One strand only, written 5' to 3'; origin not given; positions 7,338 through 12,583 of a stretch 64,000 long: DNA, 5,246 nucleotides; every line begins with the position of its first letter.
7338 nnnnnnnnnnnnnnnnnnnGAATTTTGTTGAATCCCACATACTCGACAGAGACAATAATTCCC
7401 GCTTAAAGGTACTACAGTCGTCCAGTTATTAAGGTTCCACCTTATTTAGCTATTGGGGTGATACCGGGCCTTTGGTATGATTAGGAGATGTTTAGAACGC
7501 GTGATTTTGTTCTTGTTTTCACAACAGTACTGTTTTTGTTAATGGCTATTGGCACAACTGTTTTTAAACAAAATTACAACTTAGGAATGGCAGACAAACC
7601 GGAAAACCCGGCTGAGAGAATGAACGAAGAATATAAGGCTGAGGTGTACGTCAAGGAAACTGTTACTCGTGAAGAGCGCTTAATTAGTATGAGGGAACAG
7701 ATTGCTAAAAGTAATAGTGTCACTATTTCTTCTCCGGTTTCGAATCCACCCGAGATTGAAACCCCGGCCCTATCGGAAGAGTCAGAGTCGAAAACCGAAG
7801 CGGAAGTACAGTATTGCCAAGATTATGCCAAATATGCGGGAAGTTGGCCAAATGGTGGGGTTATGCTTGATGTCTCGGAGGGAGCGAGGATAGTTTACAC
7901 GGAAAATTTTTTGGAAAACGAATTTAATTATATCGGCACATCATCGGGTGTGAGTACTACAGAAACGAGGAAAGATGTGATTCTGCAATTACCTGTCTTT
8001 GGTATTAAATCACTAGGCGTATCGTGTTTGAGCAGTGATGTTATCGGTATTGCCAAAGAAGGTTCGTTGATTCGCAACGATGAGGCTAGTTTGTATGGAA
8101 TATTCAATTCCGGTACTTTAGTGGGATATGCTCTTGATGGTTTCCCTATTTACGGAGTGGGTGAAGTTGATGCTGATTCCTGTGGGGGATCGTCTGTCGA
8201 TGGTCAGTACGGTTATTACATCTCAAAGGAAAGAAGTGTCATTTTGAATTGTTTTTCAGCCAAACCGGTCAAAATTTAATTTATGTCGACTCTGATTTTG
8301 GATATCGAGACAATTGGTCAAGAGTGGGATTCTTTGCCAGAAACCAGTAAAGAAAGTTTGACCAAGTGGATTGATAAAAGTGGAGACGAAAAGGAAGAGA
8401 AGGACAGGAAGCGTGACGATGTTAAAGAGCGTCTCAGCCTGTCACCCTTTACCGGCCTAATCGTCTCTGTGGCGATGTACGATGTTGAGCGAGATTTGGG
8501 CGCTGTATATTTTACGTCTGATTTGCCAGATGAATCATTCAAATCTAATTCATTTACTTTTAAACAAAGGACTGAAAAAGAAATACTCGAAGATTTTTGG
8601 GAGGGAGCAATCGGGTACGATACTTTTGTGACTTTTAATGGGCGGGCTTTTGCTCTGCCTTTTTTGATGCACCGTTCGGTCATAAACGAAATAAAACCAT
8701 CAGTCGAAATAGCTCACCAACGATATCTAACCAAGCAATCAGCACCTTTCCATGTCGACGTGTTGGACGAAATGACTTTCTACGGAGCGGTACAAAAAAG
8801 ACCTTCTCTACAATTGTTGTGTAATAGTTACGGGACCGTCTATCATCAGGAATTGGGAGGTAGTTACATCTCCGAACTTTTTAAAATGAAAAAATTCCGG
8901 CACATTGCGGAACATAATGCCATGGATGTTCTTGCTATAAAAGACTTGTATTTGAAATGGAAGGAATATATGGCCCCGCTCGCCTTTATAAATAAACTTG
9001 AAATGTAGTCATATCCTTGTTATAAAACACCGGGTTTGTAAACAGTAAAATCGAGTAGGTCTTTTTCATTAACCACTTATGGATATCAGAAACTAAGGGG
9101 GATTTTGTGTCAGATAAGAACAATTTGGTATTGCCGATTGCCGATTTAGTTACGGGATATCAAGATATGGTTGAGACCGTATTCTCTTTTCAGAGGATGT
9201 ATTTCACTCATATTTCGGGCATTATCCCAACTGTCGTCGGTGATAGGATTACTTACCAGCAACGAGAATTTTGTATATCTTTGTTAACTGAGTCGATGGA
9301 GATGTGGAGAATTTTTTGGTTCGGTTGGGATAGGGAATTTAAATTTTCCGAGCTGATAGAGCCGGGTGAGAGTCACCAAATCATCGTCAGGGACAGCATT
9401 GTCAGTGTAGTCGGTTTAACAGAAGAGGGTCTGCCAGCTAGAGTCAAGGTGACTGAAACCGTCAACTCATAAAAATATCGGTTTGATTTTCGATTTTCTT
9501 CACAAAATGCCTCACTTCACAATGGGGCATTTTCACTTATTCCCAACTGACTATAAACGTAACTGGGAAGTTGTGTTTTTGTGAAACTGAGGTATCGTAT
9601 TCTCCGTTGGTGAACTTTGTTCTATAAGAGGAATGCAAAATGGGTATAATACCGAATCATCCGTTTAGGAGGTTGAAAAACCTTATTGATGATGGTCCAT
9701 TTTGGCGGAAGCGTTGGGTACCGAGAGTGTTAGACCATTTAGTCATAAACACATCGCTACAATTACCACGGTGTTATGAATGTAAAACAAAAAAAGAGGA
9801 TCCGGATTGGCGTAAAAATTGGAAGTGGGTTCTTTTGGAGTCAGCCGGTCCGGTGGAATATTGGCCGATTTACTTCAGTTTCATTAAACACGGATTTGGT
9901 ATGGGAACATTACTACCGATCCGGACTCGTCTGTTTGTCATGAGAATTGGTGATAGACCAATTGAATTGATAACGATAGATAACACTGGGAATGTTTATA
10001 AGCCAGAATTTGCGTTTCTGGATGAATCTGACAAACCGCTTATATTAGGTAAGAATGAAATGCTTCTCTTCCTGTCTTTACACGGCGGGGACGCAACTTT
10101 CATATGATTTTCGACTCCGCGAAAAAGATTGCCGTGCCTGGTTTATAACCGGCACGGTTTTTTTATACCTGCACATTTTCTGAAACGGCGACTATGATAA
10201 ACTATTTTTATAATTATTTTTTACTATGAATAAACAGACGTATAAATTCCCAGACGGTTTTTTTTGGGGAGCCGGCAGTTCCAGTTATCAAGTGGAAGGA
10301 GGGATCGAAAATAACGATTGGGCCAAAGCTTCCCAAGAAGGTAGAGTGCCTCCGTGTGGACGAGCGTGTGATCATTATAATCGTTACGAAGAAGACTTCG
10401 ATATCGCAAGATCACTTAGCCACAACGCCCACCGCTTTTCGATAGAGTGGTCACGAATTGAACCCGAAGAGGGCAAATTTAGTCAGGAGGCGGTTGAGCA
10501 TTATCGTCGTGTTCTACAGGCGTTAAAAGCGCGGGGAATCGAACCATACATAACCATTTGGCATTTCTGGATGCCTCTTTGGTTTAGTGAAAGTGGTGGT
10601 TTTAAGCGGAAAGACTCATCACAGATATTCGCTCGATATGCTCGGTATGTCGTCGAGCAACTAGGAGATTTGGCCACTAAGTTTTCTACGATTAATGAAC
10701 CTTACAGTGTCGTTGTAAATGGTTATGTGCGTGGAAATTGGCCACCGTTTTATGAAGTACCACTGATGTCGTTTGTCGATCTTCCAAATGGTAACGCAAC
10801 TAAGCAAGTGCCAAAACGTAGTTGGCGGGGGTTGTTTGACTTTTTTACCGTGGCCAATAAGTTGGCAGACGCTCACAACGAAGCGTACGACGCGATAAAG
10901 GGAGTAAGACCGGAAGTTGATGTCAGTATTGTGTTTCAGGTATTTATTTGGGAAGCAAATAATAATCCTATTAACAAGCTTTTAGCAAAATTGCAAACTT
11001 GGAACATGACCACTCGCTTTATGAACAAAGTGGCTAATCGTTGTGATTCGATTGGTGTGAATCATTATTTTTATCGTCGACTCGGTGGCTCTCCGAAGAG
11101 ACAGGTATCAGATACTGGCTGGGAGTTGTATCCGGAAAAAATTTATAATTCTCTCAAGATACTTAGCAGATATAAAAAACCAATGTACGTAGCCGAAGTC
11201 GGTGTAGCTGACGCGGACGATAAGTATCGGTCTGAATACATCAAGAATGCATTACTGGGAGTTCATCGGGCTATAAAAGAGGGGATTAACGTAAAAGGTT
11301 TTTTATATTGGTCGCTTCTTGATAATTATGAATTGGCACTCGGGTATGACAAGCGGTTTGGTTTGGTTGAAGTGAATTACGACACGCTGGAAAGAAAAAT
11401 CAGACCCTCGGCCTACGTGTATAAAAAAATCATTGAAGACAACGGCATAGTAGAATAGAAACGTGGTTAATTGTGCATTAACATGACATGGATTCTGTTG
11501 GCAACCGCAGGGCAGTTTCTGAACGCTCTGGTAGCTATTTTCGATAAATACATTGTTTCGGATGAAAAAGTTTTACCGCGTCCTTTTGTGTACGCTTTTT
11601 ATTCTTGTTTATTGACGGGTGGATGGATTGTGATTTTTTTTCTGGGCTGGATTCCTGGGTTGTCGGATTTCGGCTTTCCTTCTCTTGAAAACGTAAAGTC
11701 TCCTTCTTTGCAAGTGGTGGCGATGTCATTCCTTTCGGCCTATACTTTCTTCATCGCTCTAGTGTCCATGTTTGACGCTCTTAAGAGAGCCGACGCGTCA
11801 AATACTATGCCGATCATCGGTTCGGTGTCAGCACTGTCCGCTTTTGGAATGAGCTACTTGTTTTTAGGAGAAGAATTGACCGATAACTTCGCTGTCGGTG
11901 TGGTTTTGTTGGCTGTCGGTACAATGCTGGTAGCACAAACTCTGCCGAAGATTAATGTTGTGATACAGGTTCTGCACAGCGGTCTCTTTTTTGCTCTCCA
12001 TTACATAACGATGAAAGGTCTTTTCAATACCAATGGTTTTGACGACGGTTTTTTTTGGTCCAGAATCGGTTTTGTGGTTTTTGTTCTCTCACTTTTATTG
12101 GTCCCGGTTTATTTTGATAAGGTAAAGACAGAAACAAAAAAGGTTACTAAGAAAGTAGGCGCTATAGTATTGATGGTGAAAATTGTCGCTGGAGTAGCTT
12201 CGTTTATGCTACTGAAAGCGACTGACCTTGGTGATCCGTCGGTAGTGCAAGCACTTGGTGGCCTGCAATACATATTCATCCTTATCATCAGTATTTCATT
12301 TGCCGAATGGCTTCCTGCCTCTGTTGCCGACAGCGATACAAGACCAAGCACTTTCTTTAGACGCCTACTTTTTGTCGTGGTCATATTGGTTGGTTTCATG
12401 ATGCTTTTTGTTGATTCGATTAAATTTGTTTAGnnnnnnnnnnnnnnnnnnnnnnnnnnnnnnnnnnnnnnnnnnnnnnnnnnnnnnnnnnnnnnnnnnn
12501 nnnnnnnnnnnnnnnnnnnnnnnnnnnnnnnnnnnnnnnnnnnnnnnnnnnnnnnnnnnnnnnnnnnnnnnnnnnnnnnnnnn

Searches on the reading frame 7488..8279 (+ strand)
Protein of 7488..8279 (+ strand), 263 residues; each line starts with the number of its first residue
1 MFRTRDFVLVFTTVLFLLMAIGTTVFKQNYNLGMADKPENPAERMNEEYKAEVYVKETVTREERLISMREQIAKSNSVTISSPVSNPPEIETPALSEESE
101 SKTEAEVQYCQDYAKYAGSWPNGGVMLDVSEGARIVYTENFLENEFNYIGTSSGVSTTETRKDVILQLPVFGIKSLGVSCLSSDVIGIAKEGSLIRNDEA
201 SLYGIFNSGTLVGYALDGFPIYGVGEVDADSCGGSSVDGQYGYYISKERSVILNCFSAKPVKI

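Call 16: search_protein_families(library=pfam, proteins=[window:7488-8279:+], max_evalue=0.01)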
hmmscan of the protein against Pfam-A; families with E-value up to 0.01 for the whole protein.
window:7488-8279:+ (263 aa): 1 family
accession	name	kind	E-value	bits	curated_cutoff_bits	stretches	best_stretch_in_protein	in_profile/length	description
PF14240.11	YHYH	-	1.8e-05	25.2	25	1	208-225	93-110/193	YHYH protein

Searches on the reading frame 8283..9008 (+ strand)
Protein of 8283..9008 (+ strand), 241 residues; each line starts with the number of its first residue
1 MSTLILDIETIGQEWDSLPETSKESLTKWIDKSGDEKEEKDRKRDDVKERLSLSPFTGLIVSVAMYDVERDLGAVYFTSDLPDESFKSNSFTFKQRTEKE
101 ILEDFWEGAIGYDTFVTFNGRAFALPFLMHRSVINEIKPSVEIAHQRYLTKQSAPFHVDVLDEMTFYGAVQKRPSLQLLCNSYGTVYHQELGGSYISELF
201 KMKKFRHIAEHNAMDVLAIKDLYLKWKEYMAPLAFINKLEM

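Call 16: search_protein_families(library=pfam, proteins=[window:8283-9008:+], max_evalue=0.01)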
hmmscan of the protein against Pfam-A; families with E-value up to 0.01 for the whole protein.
window:8283-9008:+ (241 aa): 3 families
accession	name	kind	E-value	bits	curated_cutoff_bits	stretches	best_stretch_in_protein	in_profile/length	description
PF10108.15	DNA_pol_B_exo2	-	1.6e-16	61.1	24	1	82-229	21-176/213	Predicted 3'-5' exonuclease related to the exonuclease domain of PolB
PF13482.12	RNase_H_2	-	2e-05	25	22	1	91-225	37-163/165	RNase_H superfamily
PF03104.25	DNA_pol_B_exo1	-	0.0088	15.9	23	0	95-137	140-185/242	DNA polymerase family B, exonuclease domain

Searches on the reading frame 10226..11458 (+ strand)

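Call 16: search_protein_families(library=pfam, proteins=[window:10226-11458:+], max_evalue=0.01)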
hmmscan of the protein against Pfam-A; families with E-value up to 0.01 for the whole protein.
window:10226-11458:+ (410 aa): 2 families
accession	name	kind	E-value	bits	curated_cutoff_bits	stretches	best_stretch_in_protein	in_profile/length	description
PF00232.24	Glyco_hydro_1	-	2.9e-72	244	22.6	2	6-269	3-252/453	Glycosyl hydrolase family 1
PF00331.26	Glyco_hydro_10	-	0.0019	17.9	22.1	0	72-160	44-130/311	Glycosyl hydrolase family 10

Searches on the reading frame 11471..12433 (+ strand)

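Call 18: search_protein_families(library=pfam, proteins=[window:11471-12433:+], max_evalue=0.01)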
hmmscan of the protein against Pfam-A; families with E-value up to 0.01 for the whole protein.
window:11471-12433:+ (320 aa): 3 families
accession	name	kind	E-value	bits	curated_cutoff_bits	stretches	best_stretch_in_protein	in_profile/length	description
PF00892.27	EamA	-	3.4e-09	37.5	28.2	1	6-154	2-133/135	EamA-like transporter family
PF06800.18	Sugar_transport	-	0.00052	19.9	26.3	0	141-238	180-274/280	Sugar transport protein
PF07937.16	DUF1686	-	0.0026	18.1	25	1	141-242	73-173/182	Protein of unknown function (DUF1686)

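Call 21: search_protein_families(library=ncbifam, proteins=[window:11471-12433:+], max_evalue=0.1)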
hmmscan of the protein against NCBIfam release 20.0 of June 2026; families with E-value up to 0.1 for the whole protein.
window:11471-12433:+ (320 aa): 0 families
